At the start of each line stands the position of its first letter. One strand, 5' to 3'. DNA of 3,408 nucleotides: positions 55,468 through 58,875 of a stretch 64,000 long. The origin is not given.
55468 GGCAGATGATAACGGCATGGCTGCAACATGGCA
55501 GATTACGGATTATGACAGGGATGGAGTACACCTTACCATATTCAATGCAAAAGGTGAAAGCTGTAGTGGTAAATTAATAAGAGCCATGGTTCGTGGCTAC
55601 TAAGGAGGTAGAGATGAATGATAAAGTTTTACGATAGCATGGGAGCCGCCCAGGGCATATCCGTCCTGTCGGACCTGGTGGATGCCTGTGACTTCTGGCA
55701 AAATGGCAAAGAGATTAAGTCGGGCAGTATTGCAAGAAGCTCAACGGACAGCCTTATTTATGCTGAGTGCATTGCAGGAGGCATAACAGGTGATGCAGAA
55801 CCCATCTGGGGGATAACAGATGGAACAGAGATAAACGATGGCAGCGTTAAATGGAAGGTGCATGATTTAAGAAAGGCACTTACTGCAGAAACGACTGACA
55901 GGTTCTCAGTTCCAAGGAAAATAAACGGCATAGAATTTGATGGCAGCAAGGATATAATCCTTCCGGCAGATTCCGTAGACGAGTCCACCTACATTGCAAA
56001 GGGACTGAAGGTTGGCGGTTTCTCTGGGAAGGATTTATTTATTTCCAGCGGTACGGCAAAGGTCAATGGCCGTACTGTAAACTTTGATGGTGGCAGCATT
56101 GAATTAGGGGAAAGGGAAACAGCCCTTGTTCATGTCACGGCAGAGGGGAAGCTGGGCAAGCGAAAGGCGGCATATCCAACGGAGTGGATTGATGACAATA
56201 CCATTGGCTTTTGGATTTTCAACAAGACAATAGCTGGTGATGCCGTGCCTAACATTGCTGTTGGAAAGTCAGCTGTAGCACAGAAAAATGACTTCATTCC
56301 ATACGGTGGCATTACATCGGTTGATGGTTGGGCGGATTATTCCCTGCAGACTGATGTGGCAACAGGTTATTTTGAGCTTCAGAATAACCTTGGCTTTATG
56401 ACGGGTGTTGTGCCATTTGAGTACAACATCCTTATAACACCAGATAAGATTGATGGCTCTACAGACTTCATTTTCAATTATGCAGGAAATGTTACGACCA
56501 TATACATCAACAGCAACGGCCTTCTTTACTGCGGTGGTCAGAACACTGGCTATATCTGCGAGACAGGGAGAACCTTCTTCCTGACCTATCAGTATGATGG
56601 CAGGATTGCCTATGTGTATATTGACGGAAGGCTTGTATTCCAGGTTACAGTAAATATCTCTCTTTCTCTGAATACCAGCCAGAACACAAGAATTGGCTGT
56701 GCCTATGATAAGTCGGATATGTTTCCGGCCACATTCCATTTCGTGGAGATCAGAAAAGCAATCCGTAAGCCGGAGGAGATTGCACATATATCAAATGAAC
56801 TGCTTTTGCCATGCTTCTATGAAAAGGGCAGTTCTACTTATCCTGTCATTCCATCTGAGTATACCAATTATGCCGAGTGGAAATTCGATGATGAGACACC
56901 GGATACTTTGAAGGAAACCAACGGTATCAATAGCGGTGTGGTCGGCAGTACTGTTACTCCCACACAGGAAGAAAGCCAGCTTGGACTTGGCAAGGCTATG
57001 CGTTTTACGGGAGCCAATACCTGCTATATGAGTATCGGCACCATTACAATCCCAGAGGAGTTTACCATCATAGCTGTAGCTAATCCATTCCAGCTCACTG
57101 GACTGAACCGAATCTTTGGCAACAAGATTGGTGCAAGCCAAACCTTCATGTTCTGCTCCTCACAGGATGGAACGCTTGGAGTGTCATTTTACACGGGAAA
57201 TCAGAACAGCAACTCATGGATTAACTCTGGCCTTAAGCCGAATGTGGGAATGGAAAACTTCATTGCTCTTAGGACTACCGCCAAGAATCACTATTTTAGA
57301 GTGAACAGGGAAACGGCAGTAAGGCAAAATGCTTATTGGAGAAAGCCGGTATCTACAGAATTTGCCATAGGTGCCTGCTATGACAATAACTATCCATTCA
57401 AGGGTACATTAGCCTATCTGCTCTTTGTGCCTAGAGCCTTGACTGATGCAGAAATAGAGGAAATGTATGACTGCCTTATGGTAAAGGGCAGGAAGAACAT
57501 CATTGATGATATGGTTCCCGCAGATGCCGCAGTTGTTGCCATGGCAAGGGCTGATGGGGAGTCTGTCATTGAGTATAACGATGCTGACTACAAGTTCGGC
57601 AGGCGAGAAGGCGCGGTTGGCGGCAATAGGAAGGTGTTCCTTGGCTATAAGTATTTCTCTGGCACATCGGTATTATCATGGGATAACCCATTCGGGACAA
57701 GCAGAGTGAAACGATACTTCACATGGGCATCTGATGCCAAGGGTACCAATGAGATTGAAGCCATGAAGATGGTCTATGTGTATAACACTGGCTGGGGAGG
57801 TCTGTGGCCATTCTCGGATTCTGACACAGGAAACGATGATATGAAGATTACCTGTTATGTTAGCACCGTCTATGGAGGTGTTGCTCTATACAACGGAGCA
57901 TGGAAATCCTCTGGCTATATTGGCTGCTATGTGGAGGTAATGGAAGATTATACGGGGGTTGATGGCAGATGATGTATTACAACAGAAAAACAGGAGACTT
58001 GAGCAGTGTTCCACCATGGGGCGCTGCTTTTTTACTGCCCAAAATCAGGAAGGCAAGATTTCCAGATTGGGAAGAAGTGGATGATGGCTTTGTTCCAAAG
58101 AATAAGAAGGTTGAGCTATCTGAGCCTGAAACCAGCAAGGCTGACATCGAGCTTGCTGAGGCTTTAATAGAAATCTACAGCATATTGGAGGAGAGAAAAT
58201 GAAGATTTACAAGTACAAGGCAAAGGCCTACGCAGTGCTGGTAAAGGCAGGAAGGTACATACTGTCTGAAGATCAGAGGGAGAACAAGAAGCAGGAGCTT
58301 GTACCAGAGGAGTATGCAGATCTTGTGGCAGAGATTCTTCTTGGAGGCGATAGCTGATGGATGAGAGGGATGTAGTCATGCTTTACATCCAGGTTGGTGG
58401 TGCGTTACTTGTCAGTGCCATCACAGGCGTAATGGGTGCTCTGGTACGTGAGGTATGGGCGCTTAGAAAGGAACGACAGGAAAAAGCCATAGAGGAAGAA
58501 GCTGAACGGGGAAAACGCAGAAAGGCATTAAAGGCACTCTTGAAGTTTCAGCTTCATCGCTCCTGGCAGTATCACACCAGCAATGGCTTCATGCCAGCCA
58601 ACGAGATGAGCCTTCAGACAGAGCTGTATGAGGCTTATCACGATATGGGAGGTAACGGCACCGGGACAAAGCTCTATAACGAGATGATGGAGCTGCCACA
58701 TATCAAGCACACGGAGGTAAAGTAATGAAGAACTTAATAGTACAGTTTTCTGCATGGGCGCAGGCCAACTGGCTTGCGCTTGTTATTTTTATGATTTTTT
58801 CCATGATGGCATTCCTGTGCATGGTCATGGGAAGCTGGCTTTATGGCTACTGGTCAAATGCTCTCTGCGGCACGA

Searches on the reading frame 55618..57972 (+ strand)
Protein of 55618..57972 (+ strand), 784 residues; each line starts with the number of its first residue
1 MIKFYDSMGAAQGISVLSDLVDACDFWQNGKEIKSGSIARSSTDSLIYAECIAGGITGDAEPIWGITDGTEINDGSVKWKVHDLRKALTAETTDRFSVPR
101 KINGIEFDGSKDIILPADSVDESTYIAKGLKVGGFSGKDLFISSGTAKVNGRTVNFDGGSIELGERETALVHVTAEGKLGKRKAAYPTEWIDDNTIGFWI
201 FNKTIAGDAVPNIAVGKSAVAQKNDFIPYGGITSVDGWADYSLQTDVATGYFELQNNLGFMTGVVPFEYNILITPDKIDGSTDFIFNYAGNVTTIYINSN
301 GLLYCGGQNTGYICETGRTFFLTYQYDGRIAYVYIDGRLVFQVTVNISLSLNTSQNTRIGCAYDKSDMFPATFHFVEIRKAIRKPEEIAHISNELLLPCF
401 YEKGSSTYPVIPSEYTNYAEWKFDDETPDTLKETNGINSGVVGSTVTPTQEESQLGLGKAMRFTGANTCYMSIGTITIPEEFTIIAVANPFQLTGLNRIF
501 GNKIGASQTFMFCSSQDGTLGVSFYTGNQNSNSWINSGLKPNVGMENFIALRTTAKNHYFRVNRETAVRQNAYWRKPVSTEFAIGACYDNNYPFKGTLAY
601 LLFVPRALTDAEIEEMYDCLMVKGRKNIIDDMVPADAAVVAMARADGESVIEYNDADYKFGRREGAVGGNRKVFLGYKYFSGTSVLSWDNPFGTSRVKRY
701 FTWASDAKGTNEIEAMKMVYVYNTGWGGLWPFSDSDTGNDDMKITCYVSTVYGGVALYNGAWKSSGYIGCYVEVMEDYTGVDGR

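Call 28: search_protein_families(library=phrogs, proteins=[window:55618-57972:+], max_evalue=0.001)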
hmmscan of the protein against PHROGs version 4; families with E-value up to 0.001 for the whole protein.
window:55618-57972:+ (784 aa): 2 families
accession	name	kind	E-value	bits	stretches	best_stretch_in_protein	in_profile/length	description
phrog_20658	-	head and packaging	5.6e-08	33.7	1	25-84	133-192/211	head decoration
phrog_4390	-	unknown function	6.1e-07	30.2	1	475-618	81-240/253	-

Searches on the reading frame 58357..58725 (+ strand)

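Call 11: search_protein_families(library=pfam, proteins=[window:58357-58725:+], max_evalue=0.01)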
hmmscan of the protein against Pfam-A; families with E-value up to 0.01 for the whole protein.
window:58357-58725:+ (122 aa): 0 families

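Call 28: search_protein_families(library=phrogs, proteins=[window:58357-58725:+], max_evalue=0.001)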
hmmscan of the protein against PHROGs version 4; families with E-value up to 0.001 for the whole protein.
window:58357-58725:+ (122 aa): 2 families
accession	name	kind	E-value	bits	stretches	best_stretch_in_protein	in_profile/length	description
phrog_4105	-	unknown function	1.6e-16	61.5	1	32-119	15-102/103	-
phrog_4257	-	unknown function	9.8e-10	39.8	1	46-116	68-134/138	-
